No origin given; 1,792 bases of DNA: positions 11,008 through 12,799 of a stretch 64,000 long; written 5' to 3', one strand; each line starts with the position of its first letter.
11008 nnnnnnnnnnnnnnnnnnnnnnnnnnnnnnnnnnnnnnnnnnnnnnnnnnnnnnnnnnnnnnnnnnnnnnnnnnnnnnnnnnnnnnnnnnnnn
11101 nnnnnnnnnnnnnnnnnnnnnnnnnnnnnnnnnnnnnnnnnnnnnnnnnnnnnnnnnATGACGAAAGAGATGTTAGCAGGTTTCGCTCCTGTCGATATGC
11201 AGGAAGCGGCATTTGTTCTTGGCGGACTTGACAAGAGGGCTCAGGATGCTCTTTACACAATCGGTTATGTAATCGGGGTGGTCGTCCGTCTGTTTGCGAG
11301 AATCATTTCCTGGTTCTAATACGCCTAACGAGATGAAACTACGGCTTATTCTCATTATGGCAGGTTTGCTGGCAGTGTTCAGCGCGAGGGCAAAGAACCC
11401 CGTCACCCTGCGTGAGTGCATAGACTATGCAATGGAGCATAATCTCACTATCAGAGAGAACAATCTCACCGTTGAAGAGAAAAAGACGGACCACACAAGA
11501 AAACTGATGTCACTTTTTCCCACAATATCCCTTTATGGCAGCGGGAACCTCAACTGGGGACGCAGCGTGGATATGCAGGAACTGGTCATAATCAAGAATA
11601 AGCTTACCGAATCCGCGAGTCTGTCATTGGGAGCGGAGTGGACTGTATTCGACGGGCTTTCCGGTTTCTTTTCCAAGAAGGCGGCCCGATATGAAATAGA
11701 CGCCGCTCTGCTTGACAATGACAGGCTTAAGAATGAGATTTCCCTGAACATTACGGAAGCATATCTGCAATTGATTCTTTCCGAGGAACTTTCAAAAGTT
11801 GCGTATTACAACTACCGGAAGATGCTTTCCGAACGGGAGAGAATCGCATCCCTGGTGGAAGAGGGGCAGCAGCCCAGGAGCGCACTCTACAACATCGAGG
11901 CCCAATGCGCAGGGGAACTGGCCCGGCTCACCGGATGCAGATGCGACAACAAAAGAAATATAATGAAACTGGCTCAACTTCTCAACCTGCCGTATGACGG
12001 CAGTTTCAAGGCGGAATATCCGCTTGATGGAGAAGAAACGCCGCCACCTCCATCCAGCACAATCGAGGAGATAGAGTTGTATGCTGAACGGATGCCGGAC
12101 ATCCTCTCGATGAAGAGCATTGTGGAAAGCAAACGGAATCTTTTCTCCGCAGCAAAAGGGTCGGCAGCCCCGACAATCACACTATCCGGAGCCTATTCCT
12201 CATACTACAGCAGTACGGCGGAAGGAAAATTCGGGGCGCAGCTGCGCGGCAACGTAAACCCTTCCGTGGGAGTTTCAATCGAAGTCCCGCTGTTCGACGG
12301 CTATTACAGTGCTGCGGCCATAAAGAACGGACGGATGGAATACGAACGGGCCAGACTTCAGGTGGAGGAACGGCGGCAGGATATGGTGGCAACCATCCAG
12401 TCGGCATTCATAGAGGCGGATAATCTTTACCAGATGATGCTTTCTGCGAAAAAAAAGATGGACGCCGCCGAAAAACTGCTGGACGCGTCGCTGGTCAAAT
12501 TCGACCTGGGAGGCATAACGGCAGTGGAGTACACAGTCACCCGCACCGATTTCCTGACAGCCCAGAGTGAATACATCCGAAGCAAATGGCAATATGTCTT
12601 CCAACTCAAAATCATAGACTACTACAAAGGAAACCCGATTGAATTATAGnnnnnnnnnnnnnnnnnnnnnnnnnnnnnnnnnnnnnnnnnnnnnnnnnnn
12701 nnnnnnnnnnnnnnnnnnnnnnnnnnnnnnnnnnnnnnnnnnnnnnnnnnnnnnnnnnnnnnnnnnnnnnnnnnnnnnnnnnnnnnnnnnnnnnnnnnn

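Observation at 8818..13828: Self-contained two-peptide, GG-leader bacteriocin/microcin-like cassette with a tripartite (C39-ABC / TolC-like / HlyD-like) exporter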

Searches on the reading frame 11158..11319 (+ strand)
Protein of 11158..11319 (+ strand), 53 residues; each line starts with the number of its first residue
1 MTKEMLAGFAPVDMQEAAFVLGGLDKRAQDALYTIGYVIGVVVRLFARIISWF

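Call 3: search_protein_families(library=pfam, proteins=[window:11158-11319:+], max_evalue=0.1)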
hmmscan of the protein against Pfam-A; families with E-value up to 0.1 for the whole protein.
window:11158-11319:+ (53 aa): 0 families

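Call 4: search_protein_families(library=ncbifam, proteins=[window:11158-11319:+], max_evalue=0.1)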
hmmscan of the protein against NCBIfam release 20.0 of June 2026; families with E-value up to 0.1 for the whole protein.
window:11158-11319:+ (53 aa): 0 families

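Call 7: find_homologous_proteins(query=window:11158-11316:+, max_evalue=1)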
Query seq(53 aa) (53 aa): 18 proteins with E <= 1 among 18 candidates.
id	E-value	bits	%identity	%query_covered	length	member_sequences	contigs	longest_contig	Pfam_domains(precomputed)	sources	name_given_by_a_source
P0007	1.5e-26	107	100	100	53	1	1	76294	-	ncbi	-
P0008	2.5e-24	100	87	100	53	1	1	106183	-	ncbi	-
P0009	2.0e-23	98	87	100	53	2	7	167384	-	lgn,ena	-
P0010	2.8e-23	97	87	100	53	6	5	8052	-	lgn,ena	-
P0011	7.2e-19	84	70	100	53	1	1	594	-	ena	-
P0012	6.7e-12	62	64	85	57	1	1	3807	-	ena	-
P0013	1.0e-9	55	74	72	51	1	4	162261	-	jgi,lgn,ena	-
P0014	1.9e-9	54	76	64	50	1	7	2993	-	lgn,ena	-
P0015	1.9e-9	54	76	64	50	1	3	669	-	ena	-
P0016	1.8e-8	51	71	72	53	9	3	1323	-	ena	-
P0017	5.0e-8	50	75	68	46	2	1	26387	-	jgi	jgi:hypothetical protein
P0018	5.5e-8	50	73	62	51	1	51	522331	-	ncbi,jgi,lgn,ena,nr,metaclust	ncbi:MAG: hypothetical protein IJQ69_02090 [Bacteroidales bacterium]|nr:hypothetical protein [Bacter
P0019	5.6e-8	50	73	62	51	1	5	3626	-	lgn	-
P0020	1.4e-7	48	71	64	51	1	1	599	-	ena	-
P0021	3.0e-7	47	69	66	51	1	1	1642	-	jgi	-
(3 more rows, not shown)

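Call 10: find_encoding_contigs(protein=P0018, flank=8000, max_places=6)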
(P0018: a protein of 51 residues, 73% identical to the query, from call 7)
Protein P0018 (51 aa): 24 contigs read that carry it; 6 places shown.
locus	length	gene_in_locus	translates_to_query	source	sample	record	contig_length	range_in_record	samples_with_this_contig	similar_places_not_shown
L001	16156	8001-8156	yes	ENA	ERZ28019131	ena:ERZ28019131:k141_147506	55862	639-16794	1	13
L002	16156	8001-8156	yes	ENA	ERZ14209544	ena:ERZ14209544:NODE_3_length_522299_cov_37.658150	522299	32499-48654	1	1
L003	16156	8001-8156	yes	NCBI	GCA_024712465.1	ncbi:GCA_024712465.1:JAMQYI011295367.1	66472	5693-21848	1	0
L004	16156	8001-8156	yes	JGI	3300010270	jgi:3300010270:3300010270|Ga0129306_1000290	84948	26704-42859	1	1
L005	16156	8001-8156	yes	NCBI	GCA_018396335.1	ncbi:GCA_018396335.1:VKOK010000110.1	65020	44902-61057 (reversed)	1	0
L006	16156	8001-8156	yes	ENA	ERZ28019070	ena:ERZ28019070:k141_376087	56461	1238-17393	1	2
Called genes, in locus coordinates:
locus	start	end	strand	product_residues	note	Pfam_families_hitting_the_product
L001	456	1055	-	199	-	PF01252:Peptidase_A8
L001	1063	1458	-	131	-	PF01258:zf-dskA_traR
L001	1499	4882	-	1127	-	PF00133:tRNA-synt_1, PF09334:tRNA-synt_1g (weak), PF08264:Anticodon_1, PF19302:DUF5915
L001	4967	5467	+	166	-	PF02674:Colicin_V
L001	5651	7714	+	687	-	PF03412:Peptidase_C39, PF00664:ABC_membrane, PF00005:ABC_tran, PF02463:SMC_N (faint)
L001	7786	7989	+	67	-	-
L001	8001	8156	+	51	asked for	-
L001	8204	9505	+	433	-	PF02321:OEP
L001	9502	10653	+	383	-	PF25917:BSH_RND, PF25973:BSH_CzcB (weak), PF25876:HH_MFP_RND (weak), PF25954:Beta-barrel_RND_2, PF25990:Beta-barrel_YknX (weak), PF25967:RND-MFP_C (weak), PF25989:YknX_C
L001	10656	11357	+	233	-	PF00814:TsaD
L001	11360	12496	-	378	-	PF00578:AhpC-TSA, PF08534:Redoxin (weak), PF13905:Thioredoxin_8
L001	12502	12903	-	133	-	PF11969:DcpS_C, PF01230:HIT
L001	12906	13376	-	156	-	PF03449:GreA_GreB_N, PF01272:GreA_GreB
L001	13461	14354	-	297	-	PF06574:FAD_syn, PF01687:Flavokinase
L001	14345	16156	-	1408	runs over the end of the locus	PF05693:Glycogen_syn, PF08323:Glyco_transf_5 (faint), PF13692:Glyco_trans_1_4 (faint), PF05693:Glycogen_syn, PF00534:Glycos_transf_1 (weak), PF11897:DUF3417, PF00343:Phosphorylase, PF28476:GlgP_C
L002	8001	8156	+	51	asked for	-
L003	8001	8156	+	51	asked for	-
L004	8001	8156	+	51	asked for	-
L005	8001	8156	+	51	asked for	-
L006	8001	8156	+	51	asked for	-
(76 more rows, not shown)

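Call 11: find_encoding_contigs(protein=P0007, flank=8000, max_places=3)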
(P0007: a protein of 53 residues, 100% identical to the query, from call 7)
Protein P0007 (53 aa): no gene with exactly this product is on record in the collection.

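Call 12: find_encoding_contigs(protein=P0013, flank=8000, max_places=4)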
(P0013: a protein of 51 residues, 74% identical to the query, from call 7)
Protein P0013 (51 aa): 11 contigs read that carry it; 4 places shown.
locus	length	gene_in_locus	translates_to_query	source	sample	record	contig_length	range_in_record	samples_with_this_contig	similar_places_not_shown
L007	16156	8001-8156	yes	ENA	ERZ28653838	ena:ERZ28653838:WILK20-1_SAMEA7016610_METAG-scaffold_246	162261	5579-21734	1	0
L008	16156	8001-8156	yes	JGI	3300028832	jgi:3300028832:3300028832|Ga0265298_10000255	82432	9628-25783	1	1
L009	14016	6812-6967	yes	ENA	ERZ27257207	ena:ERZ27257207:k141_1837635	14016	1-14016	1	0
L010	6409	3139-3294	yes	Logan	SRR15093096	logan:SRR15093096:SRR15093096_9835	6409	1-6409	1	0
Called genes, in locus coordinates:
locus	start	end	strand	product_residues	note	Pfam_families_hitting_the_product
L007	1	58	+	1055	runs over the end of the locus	PF03176:MMPL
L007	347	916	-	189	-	PF01252:Peptidase_A8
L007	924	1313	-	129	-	PF01258:zf-dskA_traR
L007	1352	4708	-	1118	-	PF00133:tRNA-synt_1, PF09334:tRNA-synt_1g (faint), PF08264:Anticodon_1, PF19302:DUF5915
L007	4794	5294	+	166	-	PF02674:Colicin_V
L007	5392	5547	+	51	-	-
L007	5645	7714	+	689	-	PF03412:Peptidase_C39, PF00664:ABC_membrane, PF00005:ABC_tran, PF02463:SMC_N (faint)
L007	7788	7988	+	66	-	-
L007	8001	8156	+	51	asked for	-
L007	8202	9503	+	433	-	PF02321:OEP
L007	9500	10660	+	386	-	PF25919:BSH_CusB (faint), PF25975:CzcB_C (faint), PF25917:BSH_RND, PF25973:BSH_CzcB (weak), PF25885:HH_EMRA (weak), PF25954:Beta-barrel_RND_2, PF25967:RND-MFP_C, PF25989:YknX_C, +3 more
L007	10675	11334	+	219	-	PF00814:TsaD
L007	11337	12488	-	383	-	PF14289:DUF4369 (weak), PF00578:AhpC-TSA, PF08534:Redoxin (weak), PF13905:Thioredoxin_8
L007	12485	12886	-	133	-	PF11969:DcpS_C, PF01230:HIT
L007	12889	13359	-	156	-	PF03449:GreA_GreB_N, PF01272:GreA_GreB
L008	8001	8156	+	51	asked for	-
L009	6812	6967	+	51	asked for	-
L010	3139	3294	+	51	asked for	-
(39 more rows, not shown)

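Call 34: search_protein_representatives(alignment_id=A2)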
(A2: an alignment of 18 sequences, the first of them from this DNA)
Query: 18 sequences, 50 profile positions. Proteins with E-value up to 0.001 (for the whole library): 18; up to 1e-10: 9; up to 1e-30: 0. The best 18 are listed.
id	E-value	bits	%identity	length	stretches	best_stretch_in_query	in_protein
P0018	4.1e-28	112.5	-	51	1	1-50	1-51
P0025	9.3e-23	95.4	-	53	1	2-44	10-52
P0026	8.4e-21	89.1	-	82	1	1-43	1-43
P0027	1.2e-20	88.7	-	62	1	4-48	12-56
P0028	5.0e-20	86.7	-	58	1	3-46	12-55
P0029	3.9e-18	80.6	-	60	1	1-43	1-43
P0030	2.0e-17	78.4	-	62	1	3-48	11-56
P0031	4.9e-11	57.9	-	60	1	4-47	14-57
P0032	6.2e-11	57.5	-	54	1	3-42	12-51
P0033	9.8e-10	53.7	-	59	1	3-45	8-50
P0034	5.1e-08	48.2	-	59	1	4-38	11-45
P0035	2.2e-07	46.2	-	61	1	4-47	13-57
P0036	3.4e-07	45.6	-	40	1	26-50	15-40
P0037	4.1e-06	42.1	-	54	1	3-39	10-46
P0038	1.5e-05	40.4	-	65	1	4-38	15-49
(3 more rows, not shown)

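Call 36: find_encoding_contigs(protein=P0038, flank=8000, max_places=3)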
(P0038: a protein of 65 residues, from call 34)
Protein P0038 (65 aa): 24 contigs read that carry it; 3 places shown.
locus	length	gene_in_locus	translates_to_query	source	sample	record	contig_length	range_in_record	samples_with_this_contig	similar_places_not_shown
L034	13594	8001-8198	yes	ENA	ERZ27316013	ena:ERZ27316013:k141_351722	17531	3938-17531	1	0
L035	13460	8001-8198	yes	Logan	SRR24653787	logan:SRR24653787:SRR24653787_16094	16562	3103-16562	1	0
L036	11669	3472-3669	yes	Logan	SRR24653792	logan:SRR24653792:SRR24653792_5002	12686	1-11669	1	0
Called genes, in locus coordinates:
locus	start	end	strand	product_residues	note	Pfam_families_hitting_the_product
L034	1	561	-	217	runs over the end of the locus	PF01252:Peptidase_A8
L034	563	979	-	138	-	PF01258:zf-dskA_traR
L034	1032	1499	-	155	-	PF00383:dCMP_cyt_deam_1, PF14437:MafB19-deam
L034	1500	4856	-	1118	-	PF00133:tRNA-synt_1, PF09334:tRNA-synt_1g (weak), PF08264:Anticodon_1, PF19302:DUF5915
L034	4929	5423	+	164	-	PF02674:Colicin_V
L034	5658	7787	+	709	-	PF03412:Peptidase_C39, PF00664:ABC_membrane, PF00005:ABC_tran, PF02463:SMC_N (faint), PF13401:AAA_22 (weak)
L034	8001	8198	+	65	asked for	-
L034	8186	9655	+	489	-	PF02321:OEP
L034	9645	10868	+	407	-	PF25917:BSH_RND, PF25973:BSH_CzcB (weak), PF25990:Beta-barrel_YknX (weak), PF26002:Beta-barrel_AprE, PF25954:Beta-barrel_RND_2 (faint), PF25967:RND-MFP_C (faint)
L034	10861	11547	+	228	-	PF00814:TsaD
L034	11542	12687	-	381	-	PF14289:DUF4369 (weak), PF00578:AhpC-TSA, PF08534:Redoxin (weak), PF13905:Thioredoxin_8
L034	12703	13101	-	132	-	PF11969:DcpS_C, PF01230:HIT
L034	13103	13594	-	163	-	?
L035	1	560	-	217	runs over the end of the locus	PF01252:Peptidase_A8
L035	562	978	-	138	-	PF01258:zf-dskA_traR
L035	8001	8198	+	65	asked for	-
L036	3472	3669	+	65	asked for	-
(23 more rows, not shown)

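Call 37: find_encoding_contigs(protein=P0035, flank=8000, max_places=3)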
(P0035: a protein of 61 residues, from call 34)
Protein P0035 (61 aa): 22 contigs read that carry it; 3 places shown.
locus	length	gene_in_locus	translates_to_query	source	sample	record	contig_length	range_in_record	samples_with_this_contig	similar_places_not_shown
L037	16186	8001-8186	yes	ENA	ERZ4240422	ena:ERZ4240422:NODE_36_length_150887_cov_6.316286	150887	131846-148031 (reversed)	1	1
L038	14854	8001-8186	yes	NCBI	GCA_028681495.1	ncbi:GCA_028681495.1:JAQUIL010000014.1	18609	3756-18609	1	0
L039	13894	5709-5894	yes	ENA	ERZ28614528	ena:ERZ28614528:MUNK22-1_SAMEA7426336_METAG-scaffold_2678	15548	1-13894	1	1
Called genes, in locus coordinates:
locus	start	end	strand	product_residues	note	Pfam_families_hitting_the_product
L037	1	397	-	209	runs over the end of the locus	PF01252:Peptidase_A8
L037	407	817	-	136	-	PF01258:zf-dskA_traR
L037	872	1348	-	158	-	PF00383:dCMP_cyt_deam_1, PF14437:MafB19-deam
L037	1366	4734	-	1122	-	PF00133:tRNA-synt_1, PF09334:tRNA-synt_1g (faint), PF08264:Anticodon_1, PF19302:DUF5915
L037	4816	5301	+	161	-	PF02674:Colicin_V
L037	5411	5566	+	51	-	-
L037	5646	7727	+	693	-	PF03412:Peptidase_C39, PF00664:ABC_membrane, PF00005:ABC_tran, PF02463:SMC_N (weak)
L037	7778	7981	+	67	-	-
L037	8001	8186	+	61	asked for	-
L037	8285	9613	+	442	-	PF02321:OEP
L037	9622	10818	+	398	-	PF25917:BSH_RND, PF25973:BSH_CzcB (faint), PF25881:HH_YBHG (weak), PF25876:HH_MFP_RND (weak), PF25954:Beta-barrel_RND_2 (faint), PF25990:Beta-barrel_YknX, PF26002:Beta-barrel_AprE, PF25989:YknX_C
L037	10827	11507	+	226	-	PF00814:TsaD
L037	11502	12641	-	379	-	PF14289:DUF4369 (weak), PF00578:AhpC-TSA (weak), PF13905:Thioredoxin_8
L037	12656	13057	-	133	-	PF11969:DcpS_C, PF01230:HIT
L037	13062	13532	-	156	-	PF03449:GreA_GreB_N, PF01272:GreA_GreB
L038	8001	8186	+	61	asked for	-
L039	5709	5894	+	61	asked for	-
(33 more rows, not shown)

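Call 47: search_protein_families(library=pfam, alignment_id=A8, max_evalue=10)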
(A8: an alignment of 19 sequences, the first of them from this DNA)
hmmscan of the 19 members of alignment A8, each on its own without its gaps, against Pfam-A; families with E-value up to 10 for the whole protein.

A. member 1, seq(53 aa): 0 families

B. families by the number of members that match (of 19 scanned): 4 families
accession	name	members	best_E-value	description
PF11144.14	DUF2920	1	0.012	Protein of unknown function (DUF2920)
PF10439.15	Bacteriocin_IIc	1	0.022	Bacteriocin class II with double-glycine leader peptide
PF03403.19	PAF-AH_p_II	1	0.18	Platelet-activating factor acetylhydrolase, isoform II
PF01344.31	Kelch_1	1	0.33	Kelch motif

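Call 49: search_solved_structures(query=A8, max_evalue=10)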
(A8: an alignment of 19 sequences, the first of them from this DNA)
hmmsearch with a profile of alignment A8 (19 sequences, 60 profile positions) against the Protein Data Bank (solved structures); distinct sequences matched with E-value up to 10: 2.
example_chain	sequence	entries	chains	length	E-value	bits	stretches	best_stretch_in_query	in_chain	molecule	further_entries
9kp1_B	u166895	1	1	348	0.017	17.5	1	20-54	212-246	Heptaprenyl diphosphate synthase component 2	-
3fnb_A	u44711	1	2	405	0.75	12.2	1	15-37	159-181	Acylaminoacyl peptidase SMU_737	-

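Call 67: search_protein_families(library=padloc, proteins=[window:11158-11319:+], max_evalue=0.01)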
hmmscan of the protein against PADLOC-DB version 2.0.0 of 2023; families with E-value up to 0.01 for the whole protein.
window:11158-11319:+ (53 aa): 0 families

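Call 74: find_related_loci(query=A2, collection=viral_contigs, flank=5000)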
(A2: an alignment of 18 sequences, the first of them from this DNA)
Query A2 (53 aa) in viral_contigs; peptide patterns used: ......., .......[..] (x = any residue, [..] = any of these).
34 stretches matched a pattern, but none encodes a relative of the query by tblastn (E <= 1e-3).

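Call 80: predict_structure(alignment_id=A2)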
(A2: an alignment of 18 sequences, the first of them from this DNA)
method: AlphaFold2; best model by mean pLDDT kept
length: 53 residues; sequences in the alignment: 18
mean_pLDDT: 75.9   pTM: 0.41
mean pLDDT of the five models: 75.9, 75.3, 74.1, 73.5, 72.6
residues with pLDDT >= 90: 18; 70-90: 12; 50-70: 22; < 50: 1
segments of 3 or more residues with pLDDT < 50: none
pLDDT, mean of each block of 10 residues (from residue 1): 52 63 76 92 94 80
secondary structure, 60 per line:
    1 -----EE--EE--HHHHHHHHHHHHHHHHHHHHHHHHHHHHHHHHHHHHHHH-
elements in order: H14-52

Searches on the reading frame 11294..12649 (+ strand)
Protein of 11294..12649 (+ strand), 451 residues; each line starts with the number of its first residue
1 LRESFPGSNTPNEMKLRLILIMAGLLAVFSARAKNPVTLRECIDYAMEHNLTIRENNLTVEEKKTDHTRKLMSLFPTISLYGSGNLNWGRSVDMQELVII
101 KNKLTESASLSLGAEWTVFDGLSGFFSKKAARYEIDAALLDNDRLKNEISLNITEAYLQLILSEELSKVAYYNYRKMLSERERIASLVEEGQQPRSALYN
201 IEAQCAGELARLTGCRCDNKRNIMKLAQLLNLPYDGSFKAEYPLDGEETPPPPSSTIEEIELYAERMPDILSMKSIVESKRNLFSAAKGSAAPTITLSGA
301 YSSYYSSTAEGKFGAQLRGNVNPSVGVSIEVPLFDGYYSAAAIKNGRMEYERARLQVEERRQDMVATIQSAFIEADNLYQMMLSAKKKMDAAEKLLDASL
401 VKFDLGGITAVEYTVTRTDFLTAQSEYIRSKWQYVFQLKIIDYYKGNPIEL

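Call 3: search_protein_families(library=pfam, proteins=[window:11294-12649:+], max_evalue=0.1)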
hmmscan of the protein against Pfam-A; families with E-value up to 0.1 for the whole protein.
window:11294-12649:+ (451 aa): 2 families
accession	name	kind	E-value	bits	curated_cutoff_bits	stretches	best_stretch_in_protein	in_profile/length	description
PF02321.23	OEP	-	1.5e-39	136.2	22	2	268-436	13-177/187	Outer membrane efflux protein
PF12925.12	APP_E2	-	0.025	14.7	22.2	1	334-395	10-69/190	E2 domain of amyloid precursor protein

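Call 4: search_protein_families(library=ncbifam, proteins=[window:11294-12649:+], max_evalue=0.1)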
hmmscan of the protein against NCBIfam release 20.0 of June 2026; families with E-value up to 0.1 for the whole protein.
window:11294-12649:+ (451 aa): 6 families
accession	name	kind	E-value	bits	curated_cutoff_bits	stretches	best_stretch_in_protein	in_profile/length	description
TIGR01844.1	type_I_sec_TolC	subfamily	4.4e-25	88.5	225.15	1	38-437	4-389/414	TolC family outer membrane protein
TIGR01845.1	outer_NodT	subfamily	9.4e-15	54.4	210.05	1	38-431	58-443/460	efflux transporter outer membrane subunit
NF007002.0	PRK09465.1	equivalog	1.2e-09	37.2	495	1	278-438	254-416/460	outer membrane channel protein TolC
NF052390.1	efflux_OMP_AbuO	equivalog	4.7e-09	35.5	700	1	324-437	309-422/447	multidrug efflux outer membrane protein AbuO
NF033143.1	efflux_OM_AdeK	equivalog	1.2e-05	24.3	900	1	268-405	285-411/480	multidrug efflux RND transporter AdeIJK outer membrane channel subunit AdeK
NF033142.1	efflux_OM_AdeC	exception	1.8e-05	23.5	975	1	282-405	299-411/465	multidrug efflux RND transporter AdeABC outer membrane channel subunit AdeC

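Call 67: search_protein_families(library=padloc, proteins=[window:11333-12649:+], max_evalue=0.01)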
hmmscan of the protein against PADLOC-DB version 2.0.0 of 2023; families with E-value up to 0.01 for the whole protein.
window:11333-12649:+ (438 aa): 0 families
